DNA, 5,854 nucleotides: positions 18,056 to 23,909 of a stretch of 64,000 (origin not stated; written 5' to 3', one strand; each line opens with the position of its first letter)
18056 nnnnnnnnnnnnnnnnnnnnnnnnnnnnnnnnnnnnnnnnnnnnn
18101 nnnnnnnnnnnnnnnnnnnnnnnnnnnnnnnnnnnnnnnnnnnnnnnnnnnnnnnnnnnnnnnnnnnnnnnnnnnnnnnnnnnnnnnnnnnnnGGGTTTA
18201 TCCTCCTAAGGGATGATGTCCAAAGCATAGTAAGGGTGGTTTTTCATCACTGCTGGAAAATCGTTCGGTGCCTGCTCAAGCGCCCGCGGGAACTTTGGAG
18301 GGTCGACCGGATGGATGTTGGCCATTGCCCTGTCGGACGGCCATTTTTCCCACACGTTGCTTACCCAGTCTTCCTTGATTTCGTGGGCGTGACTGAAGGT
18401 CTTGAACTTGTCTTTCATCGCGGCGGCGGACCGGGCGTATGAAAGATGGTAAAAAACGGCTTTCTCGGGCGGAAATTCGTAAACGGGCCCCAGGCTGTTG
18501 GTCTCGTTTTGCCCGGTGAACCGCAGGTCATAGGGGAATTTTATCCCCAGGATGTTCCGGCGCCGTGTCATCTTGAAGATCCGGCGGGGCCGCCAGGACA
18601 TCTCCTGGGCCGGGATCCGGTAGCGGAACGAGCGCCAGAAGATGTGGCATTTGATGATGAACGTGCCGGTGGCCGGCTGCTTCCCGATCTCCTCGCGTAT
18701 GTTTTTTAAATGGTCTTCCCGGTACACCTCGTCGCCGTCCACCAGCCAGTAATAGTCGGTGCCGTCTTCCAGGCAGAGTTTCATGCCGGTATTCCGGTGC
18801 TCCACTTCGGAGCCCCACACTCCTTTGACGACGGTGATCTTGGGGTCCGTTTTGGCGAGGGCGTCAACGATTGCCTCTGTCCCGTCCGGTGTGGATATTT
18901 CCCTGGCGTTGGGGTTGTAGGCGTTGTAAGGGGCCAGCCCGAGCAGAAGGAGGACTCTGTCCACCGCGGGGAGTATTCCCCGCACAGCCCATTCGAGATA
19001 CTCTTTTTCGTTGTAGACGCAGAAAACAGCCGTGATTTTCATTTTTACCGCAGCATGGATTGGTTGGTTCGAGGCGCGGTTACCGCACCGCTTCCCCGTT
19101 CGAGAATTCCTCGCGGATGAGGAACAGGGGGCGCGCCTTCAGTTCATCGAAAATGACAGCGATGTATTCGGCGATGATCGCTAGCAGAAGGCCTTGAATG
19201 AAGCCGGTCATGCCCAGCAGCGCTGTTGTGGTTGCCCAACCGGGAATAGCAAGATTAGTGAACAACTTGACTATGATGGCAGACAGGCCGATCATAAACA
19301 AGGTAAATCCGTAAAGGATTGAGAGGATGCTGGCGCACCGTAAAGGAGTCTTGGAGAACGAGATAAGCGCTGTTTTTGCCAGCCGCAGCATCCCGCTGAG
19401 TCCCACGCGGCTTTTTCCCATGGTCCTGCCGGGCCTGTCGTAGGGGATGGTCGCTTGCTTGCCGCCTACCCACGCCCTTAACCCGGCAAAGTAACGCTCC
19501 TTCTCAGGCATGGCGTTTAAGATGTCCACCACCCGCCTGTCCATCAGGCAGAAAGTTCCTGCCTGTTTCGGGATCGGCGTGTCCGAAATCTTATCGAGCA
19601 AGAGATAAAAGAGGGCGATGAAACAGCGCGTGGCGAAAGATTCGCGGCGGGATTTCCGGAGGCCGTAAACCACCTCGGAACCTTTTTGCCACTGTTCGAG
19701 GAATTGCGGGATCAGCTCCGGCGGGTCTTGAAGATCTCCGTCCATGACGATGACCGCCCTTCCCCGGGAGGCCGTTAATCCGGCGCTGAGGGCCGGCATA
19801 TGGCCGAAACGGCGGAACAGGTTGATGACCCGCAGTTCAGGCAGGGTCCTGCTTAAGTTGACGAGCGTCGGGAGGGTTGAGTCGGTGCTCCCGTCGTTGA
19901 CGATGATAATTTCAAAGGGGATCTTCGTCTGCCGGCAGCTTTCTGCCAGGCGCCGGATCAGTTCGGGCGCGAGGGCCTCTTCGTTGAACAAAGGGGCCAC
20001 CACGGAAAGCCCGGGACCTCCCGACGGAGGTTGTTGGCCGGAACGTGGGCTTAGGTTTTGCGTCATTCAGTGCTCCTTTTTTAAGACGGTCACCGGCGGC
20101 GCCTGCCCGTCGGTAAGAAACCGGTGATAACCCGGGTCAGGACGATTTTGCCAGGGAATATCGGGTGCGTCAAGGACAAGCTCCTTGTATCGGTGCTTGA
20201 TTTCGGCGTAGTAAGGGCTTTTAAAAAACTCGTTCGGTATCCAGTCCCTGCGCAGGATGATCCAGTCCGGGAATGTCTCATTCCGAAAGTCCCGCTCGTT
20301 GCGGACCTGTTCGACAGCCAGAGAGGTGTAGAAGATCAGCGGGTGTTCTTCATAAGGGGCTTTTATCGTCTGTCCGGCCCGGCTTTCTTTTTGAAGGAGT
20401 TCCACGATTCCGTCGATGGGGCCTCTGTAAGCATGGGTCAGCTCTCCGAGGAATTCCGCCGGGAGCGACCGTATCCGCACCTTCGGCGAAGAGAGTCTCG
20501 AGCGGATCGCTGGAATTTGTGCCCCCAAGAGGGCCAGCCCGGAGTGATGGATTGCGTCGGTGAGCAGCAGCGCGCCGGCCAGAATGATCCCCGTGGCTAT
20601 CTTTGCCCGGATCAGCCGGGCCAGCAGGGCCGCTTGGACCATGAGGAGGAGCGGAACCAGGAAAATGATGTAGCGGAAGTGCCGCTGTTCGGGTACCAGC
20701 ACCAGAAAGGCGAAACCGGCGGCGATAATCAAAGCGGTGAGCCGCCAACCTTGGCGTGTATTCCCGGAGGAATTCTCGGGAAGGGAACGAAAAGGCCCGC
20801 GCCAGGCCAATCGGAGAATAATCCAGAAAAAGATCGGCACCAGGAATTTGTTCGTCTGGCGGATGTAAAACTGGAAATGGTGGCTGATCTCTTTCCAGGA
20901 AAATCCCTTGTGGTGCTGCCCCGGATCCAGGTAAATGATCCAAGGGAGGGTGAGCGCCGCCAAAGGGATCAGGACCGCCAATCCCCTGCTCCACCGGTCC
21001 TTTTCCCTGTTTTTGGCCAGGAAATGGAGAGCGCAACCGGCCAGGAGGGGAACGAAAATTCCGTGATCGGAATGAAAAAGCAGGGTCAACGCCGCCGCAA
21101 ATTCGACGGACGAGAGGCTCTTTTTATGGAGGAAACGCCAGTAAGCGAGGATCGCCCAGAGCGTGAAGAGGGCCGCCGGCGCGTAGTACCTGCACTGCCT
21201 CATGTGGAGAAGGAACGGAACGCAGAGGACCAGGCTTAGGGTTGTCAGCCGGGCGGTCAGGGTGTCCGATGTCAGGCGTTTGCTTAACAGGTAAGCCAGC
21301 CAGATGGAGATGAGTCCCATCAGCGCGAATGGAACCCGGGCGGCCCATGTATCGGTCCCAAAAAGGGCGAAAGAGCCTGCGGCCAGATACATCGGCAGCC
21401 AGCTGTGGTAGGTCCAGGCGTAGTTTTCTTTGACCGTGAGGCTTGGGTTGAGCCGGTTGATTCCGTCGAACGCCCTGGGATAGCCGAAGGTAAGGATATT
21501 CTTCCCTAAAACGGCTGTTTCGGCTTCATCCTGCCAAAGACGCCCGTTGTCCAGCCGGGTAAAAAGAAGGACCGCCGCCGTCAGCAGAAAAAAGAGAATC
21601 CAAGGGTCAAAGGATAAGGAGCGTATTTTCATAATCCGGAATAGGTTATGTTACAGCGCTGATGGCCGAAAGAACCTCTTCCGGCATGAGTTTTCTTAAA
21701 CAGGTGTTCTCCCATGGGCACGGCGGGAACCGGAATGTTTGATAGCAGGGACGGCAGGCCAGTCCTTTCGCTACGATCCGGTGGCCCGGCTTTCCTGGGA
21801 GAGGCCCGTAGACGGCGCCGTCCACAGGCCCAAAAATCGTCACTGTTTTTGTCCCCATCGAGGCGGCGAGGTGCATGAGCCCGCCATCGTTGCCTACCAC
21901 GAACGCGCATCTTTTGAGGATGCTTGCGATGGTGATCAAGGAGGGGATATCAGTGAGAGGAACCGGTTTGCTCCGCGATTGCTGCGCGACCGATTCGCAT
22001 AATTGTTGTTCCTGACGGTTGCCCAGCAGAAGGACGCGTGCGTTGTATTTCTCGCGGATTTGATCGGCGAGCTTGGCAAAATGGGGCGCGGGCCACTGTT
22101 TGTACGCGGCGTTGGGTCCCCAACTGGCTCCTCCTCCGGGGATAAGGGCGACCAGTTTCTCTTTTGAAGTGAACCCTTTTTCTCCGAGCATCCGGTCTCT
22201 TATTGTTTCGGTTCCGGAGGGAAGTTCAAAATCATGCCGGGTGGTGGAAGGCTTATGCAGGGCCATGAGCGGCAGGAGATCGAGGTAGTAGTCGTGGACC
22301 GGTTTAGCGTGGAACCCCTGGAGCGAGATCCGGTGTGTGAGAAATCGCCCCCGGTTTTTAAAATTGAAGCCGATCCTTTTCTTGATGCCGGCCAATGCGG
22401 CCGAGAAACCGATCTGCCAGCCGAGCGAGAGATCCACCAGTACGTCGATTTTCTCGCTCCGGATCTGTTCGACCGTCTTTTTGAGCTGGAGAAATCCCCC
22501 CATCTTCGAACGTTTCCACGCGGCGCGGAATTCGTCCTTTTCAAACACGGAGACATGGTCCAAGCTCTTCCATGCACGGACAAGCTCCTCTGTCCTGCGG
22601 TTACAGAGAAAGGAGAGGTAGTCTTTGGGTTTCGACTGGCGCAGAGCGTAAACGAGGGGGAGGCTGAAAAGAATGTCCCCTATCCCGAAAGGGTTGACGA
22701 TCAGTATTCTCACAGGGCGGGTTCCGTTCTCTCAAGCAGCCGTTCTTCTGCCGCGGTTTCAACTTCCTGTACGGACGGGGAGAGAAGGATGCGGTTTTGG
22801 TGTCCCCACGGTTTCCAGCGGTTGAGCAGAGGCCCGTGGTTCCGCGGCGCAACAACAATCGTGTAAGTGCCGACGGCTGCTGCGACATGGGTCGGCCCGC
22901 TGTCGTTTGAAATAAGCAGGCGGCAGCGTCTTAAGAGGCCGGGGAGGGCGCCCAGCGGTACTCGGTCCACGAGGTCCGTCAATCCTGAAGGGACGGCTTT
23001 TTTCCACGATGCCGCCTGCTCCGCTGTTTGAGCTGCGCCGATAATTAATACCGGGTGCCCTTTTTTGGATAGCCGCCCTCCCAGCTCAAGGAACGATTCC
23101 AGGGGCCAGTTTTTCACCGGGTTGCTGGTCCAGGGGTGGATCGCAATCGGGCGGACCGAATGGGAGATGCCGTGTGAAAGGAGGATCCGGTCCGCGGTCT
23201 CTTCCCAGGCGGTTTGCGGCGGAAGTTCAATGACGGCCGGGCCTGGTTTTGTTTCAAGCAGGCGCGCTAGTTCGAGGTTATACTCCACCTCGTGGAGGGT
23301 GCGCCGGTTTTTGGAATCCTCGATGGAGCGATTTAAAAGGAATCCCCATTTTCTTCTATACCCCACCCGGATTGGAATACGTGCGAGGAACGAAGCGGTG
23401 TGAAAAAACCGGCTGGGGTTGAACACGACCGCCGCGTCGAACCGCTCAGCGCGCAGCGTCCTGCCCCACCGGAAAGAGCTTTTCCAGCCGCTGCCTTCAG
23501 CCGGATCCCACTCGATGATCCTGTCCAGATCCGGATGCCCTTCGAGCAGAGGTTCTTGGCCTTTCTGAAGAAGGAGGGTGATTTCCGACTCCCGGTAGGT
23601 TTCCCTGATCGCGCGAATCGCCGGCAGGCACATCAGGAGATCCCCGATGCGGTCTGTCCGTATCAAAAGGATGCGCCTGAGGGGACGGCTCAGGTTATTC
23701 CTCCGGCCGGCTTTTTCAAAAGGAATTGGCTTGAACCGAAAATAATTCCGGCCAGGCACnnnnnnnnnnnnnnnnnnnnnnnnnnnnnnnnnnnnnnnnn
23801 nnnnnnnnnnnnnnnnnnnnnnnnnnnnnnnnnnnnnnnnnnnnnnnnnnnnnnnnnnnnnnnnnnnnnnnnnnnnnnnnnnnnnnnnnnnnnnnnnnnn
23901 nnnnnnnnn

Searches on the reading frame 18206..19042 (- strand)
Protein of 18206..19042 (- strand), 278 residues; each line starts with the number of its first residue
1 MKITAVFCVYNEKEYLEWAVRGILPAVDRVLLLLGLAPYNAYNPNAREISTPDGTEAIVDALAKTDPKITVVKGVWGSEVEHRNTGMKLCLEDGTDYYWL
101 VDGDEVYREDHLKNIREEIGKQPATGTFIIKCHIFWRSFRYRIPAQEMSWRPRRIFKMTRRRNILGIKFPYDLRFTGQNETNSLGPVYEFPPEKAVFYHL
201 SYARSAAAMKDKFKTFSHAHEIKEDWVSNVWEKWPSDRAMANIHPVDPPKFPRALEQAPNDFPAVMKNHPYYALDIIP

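Call 9: search_protein_families(library=pfam, proteins=[window:18206-19042:-], max_evalue=0.000001)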
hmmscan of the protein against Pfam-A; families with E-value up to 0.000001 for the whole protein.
window:18206-19042:- (278 aa): 1 family
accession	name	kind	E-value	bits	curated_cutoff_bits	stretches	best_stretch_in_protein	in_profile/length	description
PF00535.33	Glycos_transf_2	-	4.6e-09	36.9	23.3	1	52-161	38-143/168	Glycosyl transferase family 2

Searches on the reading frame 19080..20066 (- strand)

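Call 9: search_protein_families(library=pfam, proteins=[window:19080-20066:-], max_evalue=0.000001)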
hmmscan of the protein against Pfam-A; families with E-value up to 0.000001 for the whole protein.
window:19080-20066:- (328 aa): 1 family
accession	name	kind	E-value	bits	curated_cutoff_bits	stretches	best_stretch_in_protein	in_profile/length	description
PF00535.33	Glycos_transf_2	-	4.9e-25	88.8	23.3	1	21-180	1-164/168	Glycosyl transferase family 2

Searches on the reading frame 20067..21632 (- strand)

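Call 9: search_protein_families(library=pfam, proteins=[window:20067-21632:-], max_evalue=0.000001)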
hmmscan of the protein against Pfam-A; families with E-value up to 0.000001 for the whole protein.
window:20067-21632:- (521 aa): 1 family
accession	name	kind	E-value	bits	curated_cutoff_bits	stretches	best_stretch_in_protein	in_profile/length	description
PF13231.12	PMT_2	-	7e-10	39.8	26.1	1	76-225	2-152/160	Dolichyl-phosphate-mannose-protein mannosyltransferase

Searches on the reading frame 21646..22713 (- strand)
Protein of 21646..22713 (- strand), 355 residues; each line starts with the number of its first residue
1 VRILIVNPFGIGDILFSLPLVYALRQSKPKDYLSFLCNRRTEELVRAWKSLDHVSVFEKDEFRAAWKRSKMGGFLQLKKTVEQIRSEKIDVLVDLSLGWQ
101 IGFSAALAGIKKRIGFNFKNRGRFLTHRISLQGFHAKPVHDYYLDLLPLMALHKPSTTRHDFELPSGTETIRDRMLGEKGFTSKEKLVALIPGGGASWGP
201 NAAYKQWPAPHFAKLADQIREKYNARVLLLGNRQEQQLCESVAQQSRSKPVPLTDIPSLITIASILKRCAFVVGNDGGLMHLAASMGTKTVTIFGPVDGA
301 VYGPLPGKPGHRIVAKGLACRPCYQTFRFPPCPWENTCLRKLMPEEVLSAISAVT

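Call 9: search_protein_families(library=pfam, proteins=[window:21646-22713:-], max_evalue=0.000001)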
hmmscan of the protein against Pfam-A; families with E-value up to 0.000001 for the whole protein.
window:21646-22713:- (355 aa): 1 family
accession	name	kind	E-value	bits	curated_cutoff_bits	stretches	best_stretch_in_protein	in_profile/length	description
PF01075.23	Glyco_transf_9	-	1.9e-22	80.2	22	1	81-323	5-236/247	Glycosyltransferase family 9 (heptosyltransferase)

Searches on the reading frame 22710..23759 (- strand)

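Call 10: search_protein_families(library=pfam, proteins=[window:22710-23759:-], max_evalue=0.000001)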
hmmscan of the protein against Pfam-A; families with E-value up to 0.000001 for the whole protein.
window:22710-23759:- (349 aa): 1 family
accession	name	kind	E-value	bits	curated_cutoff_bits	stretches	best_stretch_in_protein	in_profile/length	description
PF01075.23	Glyco_transf_9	-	5.4e-24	85.3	22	1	97-334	3-235/247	Glycosyltransferase family 9 (heptosyltransferase)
